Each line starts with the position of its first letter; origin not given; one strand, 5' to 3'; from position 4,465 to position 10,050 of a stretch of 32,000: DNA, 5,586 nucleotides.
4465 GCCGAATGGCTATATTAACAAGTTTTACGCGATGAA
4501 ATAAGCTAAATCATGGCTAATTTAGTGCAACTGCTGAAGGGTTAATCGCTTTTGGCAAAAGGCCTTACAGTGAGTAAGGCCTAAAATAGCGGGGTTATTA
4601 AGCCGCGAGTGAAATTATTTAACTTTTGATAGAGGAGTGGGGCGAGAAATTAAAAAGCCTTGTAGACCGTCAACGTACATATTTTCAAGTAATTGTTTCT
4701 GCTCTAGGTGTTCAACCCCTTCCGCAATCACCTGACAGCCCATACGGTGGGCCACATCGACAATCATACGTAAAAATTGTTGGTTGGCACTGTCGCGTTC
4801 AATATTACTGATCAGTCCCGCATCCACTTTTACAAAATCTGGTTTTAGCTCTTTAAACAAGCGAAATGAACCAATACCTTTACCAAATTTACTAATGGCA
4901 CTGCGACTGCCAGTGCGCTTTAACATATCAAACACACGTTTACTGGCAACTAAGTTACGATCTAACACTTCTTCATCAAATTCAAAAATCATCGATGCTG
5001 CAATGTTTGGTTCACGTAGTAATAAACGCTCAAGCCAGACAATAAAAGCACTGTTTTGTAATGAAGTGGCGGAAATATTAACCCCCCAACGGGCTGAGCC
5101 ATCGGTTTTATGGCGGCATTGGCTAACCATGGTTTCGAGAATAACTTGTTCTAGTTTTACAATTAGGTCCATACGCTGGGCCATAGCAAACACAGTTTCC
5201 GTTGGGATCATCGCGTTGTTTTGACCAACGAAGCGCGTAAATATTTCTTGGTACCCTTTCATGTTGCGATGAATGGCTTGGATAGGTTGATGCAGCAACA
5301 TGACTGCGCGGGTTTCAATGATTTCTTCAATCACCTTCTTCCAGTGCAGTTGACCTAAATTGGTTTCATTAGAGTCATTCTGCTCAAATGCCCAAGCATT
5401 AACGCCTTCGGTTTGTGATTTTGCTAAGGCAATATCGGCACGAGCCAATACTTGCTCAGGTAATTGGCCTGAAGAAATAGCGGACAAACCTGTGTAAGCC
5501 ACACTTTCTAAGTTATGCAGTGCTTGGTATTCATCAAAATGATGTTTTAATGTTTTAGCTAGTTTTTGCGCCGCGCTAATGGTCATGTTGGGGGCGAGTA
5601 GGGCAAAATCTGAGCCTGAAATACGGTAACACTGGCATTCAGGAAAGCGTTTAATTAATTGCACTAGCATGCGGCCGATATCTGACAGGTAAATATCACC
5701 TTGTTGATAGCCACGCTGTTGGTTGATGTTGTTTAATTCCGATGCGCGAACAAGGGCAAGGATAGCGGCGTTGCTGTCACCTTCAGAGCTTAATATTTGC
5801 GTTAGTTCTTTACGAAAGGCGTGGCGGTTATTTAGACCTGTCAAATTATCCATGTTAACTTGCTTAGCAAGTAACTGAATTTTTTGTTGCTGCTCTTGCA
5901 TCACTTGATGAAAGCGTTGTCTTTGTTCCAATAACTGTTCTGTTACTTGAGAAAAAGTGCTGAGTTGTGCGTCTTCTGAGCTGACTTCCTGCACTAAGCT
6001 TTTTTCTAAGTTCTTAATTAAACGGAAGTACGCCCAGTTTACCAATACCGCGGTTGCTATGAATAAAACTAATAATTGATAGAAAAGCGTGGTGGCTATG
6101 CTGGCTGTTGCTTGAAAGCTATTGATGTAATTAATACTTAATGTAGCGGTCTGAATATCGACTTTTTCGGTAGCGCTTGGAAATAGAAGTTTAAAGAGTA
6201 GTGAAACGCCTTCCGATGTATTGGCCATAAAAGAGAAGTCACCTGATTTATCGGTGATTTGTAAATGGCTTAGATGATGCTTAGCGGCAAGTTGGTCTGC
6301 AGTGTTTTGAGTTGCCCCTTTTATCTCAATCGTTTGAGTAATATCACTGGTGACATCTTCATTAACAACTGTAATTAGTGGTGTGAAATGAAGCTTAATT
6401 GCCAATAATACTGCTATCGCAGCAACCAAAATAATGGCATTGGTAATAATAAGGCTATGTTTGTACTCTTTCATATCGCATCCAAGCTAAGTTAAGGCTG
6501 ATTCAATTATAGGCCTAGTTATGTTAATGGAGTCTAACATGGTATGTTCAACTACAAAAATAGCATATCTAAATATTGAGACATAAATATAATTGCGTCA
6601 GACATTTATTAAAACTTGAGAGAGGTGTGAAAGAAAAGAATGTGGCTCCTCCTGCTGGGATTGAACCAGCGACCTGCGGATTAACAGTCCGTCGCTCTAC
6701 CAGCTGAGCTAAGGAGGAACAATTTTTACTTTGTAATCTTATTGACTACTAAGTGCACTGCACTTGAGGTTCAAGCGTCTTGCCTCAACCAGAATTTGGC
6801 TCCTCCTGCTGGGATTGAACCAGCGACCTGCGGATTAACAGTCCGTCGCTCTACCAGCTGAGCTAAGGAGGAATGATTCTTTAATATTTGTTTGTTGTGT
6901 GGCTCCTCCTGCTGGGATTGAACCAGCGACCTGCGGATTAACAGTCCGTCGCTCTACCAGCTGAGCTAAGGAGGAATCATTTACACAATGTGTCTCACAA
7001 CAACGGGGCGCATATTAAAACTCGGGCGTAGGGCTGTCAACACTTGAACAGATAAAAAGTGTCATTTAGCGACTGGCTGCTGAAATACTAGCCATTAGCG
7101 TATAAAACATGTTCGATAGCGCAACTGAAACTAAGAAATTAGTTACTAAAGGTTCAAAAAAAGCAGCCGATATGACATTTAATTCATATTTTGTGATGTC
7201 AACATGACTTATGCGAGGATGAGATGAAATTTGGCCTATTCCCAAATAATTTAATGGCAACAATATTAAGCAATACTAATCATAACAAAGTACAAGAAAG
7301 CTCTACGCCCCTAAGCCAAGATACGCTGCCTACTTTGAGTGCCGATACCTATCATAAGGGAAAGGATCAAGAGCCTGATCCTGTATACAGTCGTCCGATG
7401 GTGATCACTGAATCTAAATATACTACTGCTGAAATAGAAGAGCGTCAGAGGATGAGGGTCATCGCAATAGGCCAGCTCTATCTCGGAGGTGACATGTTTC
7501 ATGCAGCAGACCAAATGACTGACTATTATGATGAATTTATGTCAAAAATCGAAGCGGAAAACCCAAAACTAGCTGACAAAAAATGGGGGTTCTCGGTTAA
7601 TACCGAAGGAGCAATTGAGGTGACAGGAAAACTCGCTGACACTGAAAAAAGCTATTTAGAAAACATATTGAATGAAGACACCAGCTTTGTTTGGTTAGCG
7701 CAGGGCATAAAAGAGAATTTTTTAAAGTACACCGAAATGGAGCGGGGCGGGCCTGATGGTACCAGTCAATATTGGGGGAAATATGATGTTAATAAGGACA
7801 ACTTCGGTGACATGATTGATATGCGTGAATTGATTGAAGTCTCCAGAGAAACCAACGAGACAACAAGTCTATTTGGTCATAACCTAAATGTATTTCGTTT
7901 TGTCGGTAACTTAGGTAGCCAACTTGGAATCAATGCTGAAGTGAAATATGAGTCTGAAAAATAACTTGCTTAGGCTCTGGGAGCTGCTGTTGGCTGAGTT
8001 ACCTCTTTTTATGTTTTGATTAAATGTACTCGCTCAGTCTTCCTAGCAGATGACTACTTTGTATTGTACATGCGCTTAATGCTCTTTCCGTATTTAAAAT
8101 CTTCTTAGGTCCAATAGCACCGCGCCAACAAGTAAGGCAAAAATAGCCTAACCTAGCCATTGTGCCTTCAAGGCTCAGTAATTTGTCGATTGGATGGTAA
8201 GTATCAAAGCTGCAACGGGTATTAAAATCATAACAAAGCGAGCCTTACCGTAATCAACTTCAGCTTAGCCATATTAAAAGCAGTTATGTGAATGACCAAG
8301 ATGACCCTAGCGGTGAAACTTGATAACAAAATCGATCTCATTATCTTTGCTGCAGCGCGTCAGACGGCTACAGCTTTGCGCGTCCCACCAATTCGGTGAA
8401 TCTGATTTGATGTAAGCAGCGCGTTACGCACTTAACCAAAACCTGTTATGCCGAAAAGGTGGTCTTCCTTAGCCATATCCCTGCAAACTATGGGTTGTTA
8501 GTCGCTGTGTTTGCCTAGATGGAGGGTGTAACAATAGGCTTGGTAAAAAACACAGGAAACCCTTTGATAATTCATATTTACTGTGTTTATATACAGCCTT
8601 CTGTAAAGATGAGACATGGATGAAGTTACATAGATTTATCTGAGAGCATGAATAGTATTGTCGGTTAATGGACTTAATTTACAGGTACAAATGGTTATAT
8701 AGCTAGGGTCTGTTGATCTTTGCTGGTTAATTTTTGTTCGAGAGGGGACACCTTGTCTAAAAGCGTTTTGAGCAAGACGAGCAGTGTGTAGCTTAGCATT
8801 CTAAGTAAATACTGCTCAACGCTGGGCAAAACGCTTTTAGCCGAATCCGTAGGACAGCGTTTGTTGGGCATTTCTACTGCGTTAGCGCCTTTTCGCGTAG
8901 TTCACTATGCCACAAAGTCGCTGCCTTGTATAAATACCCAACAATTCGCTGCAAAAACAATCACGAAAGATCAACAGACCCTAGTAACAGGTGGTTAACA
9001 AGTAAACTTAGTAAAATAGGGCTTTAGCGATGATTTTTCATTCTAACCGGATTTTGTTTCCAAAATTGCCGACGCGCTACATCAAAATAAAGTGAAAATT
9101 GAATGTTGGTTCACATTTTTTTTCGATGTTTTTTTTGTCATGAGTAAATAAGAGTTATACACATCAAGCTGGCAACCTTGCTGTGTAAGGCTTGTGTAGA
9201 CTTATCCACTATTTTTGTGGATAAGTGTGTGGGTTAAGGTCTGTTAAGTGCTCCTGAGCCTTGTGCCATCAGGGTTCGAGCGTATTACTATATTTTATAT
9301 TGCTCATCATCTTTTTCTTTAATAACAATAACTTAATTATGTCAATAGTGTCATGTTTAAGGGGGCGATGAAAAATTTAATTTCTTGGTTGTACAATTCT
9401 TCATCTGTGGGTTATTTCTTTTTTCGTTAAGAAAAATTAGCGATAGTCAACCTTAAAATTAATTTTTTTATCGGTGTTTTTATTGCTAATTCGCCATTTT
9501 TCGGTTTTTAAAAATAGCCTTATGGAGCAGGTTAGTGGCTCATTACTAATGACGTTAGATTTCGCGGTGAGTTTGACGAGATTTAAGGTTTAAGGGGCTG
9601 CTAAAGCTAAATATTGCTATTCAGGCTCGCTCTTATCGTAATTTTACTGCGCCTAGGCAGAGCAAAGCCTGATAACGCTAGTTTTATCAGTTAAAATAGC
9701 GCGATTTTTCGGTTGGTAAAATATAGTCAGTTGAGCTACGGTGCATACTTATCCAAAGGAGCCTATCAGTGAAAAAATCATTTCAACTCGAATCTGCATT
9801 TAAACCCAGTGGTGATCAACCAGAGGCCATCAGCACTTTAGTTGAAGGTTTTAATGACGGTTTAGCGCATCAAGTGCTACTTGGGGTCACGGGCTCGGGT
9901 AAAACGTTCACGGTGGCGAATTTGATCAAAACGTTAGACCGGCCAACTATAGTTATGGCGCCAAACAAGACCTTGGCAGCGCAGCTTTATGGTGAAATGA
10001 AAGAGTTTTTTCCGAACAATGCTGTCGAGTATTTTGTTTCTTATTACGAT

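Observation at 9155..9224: Three DnaA boxes upstream of uvrB: a candidate DARS1-like (or datA-like) DnaA-regulatory locus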

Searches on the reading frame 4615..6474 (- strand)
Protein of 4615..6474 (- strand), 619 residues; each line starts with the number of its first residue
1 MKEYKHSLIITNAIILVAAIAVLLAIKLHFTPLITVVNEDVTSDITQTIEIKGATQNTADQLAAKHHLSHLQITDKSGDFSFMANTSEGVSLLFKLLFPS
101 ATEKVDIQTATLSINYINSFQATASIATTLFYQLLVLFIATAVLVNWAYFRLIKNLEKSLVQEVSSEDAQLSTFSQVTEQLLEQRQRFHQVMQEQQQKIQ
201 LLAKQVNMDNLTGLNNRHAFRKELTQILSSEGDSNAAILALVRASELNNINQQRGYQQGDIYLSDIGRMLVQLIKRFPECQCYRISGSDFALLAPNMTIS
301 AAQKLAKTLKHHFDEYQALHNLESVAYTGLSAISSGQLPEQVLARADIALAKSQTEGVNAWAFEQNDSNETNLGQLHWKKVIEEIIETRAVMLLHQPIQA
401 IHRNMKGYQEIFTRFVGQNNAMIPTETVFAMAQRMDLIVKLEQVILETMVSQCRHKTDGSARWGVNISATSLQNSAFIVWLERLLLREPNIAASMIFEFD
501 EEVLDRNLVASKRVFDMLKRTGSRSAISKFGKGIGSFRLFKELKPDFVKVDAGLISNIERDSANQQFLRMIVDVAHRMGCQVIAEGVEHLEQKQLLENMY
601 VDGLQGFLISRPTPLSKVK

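Call 4: search_protein_families(library=ncbifam, proteins=[window:4615-6474:-])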
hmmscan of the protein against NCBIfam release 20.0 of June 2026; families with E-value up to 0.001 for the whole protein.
window:4615-6474:- (619 aa): 22 families
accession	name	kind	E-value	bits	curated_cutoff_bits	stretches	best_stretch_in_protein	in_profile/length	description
NF008281.1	PRK11059.1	equivalog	1.6e-61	208.4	663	1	174-615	192-632/633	RNase E specificity factor CsrD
NF045673.1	c-di-GMPRcptLapD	equivalog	2.4e-57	194.6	1020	1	186-614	216-646/647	cyclic di-GMP receptor LapD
NF007298.0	PRK09776.1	equivalog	2.3e-43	148.3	1135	1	198-617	676-1101/1111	diguanylate cyclase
NF045675.1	PhdiestaseDibA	equivalog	2.6e-39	135.1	980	1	193-618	193-621/623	phosphodiesterase DibA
NF007474.0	PRK10060.1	equivalog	3.6e-36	124.6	782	1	195-616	226-648/663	cyclic di-GMP phosphodiesterase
NF053781.1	cdiGMPphdstlr2612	equivalog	2.7e-35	121.4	1600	1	191-617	826-1260/1268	Tlr1612 family c-di-GMP phosphodiesterase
NF052458.1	PhdiestGepA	equivalog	2.9e-32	111.8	1200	1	187-616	406-835/840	phosphodiesterase GepA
NF008467.0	PRK11359.1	equivalog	5.7e-31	107.3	857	1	175-617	345-787/800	oxygen-sensing cyclic-di-GMP phosphodiesterase DosP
NF007839.0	PRK10551.1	equivalog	6.8e-24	84.3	461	1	386-617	272-505/518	cyclic di-GMP phosphodiesterase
NF008807.1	PRK11829.1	equivalog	7.5e-23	80.5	733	1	126-614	155-654/670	biofilm formation regulator HmsP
NF052265.1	EAL_dom_RimA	equivalog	2.9e-20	72.6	430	1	511-613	132-234/248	S6 modification regulatory phosphodiesterase RimA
NF007423.1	PRK09966.1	equivalog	5e-18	65.1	325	1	169-349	205-385/390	diguanylate cyclase DgcN/YfiN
NF007380.0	PRK09894.1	equivalog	1.2e-17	64.3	256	1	156-366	85-289/296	diguanylate cyclase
NF038266.1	diguan_SiaD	equivalog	2.1e-16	60.1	290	1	185-359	76-250/252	biofilm regulation diguanylate cyclase SiaD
NF052596.1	RR_EAL_PvrR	equivalog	6.4e-16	58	580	1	370-614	135-381/398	response regulator cyclic di-GMP phosphodiesterase PvrR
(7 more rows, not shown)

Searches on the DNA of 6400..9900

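Call 10: search_rna_families(source=window, start=6400, end=9900, threshold=evalue, max_evalue=1)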
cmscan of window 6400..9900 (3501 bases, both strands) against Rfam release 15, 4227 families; matches with E-value up to 1: 7.
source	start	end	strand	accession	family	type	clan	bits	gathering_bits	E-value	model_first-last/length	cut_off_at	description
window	6646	6718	-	RF00005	tRNA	Gene; tRNA;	CL00001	67.1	29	1.1e-13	1-71/71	no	tRNA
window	6800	6872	-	RF00005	tRNA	Gene; tRNA;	CL00001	67.1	29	1.1e-13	1-71/71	no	tRNA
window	6903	6975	-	RF00005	tRNA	Gene; tRNA;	CL00001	67.1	29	1.1e-13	1-71/71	no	tRNA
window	6817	6955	-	RF02553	YrlA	Gene; sRNA;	-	31.9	69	0.00028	1-114/114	no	Y RNA-like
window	6645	6718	+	RF04354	Plastid-ycf2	Cis-reg;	-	30.4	65.7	0.0016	1-75/75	no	Plastid-ycf2 5UTR RNA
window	6799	6872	+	RF04354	Plastid-ycf2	Cis-reg;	-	30.4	65.7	0.0016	1-75/75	no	Plastid-ycf2 5UTR RNA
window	6902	6975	+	RF04354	Plastid-ycf2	Cis-reg;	-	30.4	65.7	0.0016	1-75/75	no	Plastid-ycf2 5UTR RNA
